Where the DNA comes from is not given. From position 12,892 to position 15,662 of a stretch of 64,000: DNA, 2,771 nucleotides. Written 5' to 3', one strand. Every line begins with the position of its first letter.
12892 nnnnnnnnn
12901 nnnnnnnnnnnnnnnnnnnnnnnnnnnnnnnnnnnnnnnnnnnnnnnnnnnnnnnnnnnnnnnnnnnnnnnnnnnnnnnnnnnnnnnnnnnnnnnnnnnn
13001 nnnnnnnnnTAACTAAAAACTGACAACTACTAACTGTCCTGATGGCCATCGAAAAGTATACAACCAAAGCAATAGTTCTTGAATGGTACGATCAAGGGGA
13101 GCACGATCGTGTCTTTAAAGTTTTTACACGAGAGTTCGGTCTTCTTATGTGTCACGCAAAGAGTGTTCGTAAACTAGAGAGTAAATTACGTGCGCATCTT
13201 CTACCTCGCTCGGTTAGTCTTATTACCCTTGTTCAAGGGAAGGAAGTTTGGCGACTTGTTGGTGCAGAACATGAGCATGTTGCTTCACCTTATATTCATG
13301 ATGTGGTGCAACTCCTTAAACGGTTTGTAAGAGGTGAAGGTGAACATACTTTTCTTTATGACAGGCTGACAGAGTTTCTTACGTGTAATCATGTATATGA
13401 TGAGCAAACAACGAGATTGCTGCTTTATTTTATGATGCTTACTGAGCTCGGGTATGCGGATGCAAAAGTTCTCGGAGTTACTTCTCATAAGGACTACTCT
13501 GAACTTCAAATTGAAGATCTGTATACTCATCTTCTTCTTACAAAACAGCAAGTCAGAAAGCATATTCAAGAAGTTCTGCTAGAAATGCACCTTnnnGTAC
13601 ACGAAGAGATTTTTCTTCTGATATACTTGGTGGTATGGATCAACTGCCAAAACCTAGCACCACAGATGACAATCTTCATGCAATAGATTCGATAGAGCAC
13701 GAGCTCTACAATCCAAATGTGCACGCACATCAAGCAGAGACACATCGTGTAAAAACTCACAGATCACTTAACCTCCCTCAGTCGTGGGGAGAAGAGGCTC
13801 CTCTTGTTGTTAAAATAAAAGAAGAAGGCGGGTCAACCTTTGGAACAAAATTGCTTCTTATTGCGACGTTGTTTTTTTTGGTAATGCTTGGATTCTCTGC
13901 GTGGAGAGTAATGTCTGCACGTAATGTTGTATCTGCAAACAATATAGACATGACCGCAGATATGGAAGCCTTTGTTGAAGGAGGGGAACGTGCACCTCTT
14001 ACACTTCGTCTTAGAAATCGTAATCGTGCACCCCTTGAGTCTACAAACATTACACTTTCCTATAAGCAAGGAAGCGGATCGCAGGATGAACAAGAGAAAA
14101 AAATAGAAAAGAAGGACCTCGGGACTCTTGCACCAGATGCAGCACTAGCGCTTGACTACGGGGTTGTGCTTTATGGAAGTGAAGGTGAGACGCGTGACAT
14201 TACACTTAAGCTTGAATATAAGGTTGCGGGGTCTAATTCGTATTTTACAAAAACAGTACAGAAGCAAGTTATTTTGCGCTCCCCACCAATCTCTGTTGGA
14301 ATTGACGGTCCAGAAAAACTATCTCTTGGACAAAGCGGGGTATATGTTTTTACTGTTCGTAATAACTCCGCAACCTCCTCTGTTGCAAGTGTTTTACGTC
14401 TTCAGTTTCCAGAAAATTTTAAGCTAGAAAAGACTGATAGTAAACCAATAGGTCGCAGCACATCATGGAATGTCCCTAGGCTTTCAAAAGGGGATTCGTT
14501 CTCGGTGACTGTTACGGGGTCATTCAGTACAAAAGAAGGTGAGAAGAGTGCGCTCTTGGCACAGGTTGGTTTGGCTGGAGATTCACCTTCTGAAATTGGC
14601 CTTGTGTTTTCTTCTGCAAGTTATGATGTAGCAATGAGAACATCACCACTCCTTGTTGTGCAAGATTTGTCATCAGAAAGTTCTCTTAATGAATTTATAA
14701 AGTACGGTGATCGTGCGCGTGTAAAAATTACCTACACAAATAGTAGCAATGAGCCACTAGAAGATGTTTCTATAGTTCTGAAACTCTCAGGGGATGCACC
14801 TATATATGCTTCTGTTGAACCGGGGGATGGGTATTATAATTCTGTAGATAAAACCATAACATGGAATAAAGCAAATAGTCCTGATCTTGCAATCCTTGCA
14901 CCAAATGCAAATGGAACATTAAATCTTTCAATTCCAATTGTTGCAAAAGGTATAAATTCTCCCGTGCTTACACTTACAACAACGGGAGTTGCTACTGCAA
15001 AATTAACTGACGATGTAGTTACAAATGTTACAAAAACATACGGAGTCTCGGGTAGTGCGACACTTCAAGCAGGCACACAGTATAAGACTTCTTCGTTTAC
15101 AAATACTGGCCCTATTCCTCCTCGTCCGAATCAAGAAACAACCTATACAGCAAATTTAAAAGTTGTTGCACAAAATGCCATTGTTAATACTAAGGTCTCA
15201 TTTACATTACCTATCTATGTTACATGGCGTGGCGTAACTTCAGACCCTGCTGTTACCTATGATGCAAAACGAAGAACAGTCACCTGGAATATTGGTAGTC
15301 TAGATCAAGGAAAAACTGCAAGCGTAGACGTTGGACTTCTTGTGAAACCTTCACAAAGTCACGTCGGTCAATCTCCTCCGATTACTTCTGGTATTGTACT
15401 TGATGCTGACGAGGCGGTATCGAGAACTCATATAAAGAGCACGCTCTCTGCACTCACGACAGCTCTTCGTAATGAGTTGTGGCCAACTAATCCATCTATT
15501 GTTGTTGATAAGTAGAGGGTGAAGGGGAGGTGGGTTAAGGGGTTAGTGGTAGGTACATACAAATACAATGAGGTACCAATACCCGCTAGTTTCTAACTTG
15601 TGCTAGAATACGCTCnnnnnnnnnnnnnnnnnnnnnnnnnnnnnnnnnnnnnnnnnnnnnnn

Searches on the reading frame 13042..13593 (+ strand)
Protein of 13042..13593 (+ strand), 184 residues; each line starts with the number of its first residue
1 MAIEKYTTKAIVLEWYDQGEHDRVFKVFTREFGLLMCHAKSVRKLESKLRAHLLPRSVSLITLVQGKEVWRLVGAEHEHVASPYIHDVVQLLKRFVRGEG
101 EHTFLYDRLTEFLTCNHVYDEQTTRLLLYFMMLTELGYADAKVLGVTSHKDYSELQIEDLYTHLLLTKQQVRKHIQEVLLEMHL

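Call 10: search_protein_families(library=pfam, proteins=[window:13042-13593:+])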
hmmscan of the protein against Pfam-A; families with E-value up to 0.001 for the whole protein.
window:13042-13593:+ (184 aa): 1 family
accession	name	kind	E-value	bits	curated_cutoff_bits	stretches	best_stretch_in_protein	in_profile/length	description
PF11967.14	RecO_N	-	9.7e-13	48.4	27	1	5-73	3-72/80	Recombination protein O N terminal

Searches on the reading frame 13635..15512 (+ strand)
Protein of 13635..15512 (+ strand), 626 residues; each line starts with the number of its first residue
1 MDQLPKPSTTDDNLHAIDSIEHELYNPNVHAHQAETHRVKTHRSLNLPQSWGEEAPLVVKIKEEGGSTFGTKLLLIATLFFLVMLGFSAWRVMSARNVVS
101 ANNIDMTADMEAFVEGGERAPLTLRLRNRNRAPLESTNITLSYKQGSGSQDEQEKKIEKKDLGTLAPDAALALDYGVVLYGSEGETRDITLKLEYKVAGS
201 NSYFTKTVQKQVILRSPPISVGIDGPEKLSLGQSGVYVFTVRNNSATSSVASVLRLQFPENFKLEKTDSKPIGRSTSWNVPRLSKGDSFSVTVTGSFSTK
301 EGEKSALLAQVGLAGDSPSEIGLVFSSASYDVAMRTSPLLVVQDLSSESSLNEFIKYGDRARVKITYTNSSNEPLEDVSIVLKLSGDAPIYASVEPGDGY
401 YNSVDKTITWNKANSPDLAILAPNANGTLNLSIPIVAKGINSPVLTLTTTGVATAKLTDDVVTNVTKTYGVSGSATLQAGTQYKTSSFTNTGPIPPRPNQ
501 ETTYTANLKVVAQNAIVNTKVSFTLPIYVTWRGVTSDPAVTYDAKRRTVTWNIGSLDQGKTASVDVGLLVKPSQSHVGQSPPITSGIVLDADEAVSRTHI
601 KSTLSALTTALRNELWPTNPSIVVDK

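Call 10: search_protein_families(library=pfam, proteins=[window:13635-15512:+])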
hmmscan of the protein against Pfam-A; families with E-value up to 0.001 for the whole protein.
window:13635-15512:+ (626 aa): 2 families
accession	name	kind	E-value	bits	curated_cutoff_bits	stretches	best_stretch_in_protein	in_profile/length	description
PF00928.26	Adap_comp_sub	-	0.00061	19.7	31.6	0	508-580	133-208/259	Adaptor complexes medium subunit family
PF10291.14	muHD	-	0.0008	19.5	25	0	503-575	126-198/261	Muniscin C-terminal mu homology domain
